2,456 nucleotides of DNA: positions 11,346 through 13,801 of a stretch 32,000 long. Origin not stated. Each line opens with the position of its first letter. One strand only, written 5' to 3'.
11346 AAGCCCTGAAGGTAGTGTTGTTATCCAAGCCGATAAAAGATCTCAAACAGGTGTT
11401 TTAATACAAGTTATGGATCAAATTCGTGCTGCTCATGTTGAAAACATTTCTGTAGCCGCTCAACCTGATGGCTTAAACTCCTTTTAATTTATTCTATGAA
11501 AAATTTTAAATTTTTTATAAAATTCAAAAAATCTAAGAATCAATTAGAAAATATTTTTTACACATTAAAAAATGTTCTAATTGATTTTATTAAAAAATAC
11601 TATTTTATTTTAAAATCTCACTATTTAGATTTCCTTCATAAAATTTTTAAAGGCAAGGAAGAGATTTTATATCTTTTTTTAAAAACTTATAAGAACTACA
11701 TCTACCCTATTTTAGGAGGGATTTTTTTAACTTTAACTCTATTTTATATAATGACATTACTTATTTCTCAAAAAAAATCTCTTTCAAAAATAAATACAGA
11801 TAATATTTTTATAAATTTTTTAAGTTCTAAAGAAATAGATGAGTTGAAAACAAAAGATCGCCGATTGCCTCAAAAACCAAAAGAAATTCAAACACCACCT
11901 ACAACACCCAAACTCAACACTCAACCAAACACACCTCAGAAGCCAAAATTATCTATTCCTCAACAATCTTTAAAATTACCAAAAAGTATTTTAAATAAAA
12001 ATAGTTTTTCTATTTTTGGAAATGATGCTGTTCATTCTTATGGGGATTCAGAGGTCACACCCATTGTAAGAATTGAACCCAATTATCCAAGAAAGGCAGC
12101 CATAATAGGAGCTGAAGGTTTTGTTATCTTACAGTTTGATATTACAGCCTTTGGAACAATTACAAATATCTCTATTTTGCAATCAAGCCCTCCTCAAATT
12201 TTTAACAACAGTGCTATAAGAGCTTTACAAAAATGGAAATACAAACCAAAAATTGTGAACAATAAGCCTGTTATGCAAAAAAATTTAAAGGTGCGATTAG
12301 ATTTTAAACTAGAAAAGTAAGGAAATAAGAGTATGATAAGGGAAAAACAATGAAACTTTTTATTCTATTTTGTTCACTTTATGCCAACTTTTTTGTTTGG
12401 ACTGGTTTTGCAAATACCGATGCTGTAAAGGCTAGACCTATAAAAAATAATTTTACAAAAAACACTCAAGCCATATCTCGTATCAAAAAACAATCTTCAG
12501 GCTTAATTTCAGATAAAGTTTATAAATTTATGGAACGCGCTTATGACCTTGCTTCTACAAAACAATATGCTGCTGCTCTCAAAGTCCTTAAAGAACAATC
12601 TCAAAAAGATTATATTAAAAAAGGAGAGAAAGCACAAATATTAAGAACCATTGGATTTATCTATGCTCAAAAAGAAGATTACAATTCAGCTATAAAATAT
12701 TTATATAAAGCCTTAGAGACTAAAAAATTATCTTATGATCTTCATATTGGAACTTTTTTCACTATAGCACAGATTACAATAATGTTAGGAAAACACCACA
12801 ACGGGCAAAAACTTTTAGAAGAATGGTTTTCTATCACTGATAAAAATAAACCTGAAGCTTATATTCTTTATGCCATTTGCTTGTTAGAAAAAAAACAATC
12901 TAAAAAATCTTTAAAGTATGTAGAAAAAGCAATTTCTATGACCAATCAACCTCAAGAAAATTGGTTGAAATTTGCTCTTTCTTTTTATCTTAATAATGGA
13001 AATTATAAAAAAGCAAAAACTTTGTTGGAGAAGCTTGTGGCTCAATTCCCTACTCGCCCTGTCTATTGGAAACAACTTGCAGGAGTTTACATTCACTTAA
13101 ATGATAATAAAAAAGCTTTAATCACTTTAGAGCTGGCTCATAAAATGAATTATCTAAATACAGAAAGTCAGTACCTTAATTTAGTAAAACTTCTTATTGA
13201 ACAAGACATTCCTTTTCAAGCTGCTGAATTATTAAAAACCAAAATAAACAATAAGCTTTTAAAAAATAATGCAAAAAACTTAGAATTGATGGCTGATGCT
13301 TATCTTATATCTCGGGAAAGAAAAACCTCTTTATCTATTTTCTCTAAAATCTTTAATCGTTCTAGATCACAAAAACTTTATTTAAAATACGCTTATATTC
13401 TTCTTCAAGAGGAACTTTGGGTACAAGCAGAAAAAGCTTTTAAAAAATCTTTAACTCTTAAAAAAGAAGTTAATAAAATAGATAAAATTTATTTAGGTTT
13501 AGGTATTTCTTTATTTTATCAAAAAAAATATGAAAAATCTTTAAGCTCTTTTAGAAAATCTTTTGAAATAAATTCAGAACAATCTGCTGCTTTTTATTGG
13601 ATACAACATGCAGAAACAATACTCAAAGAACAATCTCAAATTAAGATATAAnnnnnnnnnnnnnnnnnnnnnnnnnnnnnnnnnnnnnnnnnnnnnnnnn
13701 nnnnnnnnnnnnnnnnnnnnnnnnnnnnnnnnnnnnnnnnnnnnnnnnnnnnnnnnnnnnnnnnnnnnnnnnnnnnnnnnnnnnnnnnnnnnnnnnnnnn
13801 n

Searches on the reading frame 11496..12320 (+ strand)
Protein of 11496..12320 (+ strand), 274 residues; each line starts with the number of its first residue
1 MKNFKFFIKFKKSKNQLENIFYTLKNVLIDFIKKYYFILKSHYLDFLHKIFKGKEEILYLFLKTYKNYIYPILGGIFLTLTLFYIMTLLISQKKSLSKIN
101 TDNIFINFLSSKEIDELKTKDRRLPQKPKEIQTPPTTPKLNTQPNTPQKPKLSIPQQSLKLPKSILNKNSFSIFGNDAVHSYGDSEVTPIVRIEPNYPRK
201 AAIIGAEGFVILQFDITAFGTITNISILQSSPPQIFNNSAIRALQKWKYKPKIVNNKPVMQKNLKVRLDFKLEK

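Call 60: search_protein_families(library=pfam, proteins=[window:11496-12320:+], max_evalue=0.001)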
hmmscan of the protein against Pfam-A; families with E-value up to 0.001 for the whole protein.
window:11496-12320:+ (274 aa): 2 families
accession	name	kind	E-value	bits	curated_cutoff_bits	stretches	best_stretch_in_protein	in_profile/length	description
PF03544.19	TonB_C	-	1.5e-20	73.9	24.6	1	194-272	2-79/79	Gram-negative bacterial TonB protein C-terminal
PF13103.11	TonB_2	-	0.00061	20.3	22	0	192-259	11-76/85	TonB C terminal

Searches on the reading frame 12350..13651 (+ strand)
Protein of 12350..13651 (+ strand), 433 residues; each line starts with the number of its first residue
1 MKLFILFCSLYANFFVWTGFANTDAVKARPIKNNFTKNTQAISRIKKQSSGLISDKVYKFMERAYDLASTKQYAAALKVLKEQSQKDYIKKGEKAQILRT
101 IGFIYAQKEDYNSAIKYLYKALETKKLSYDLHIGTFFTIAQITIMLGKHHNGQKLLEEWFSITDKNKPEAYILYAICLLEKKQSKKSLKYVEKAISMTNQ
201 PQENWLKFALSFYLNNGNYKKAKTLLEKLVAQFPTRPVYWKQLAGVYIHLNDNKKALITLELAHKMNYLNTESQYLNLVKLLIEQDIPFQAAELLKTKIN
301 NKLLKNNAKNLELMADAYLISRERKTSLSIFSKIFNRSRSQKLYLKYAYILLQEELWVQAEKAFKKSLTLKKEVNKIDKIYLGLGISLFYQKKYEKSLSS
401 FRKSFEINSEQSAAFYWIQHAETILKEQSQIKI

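Call 15: search_protein_families(library=pfam, proteins=[window:12350-13651:+])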
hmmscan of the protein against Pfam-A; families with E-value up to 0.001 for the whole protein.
window:12350-13651:+ (433 aa): 16 families
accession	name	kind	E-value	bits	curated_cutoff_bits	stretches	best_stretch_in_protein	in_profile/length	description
PF13424.12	TPR_12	-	2e-18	66.8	30.1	1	343-407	5-74/77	Tetratricopeptide repeat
PF07719.23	TPR_2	-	3.4e-16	58.4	27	0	380-408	3-31/34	Tetratricopeptide repeat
PF13428.12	TPR_14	-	6e-15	54.7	23.5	1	208-244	6-42/44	Tetratricopeptide repeat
PF14559.12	TPR_19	-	5.6e-13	49.5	25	1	216-263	4-51/68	Tetratricopeptide repeat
PF00515.34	TPR_1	-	2.3e-11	43.5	27.8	0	379-409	2-32/34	Tetratricopeptide repeat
PF13181.12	TPR_8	-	4.1e-11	42.5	25.7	0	101-123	7-29/34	Tetratricopeptide repeat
PF12895.13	ANAPC3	-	3.1e-10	40.6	27.2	1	182-261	3-80/82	Anaphase-promoting complex, cyclosome, subunit 3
PF13432.12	TPR_16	-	1.2e-07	32.5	32.7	0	213-260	7-54/65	Tetratricopeptide repeat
PF13374.12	TPR_10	-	1.5e-07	31.6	27.5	0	95-124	2-31/42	Tetratricopeptide repeat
PF09295.16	ChAPs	-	1.5e-07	31.2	20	1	144-282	180-312/395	ChAPs (Chs5p-Arf1p-binding proteins)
PF13429.12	TPR_15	-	1.5e-06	28.3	26.2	1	163-264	139-241/280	Tetratricopeptide repeat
PF13371.12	TPR_9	-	0.00015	22.2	35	0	212-262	4-54/73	Tetratricopeptide repeat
PF23914.1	TPR_CcmH_CycH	-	0.00026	21.3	42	0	169-257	51-141/158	Cytochrome c-type biogenesis protein H TPR domain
PF13431.12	TPR_17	-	0.00031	21.2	24.4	0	164-188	9-33/34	Tetratricopeptide repeat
PF20225.4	DUF6584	-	0.00094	19.7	27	0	214-256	14-56/171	Family of unknown function (DUF6584)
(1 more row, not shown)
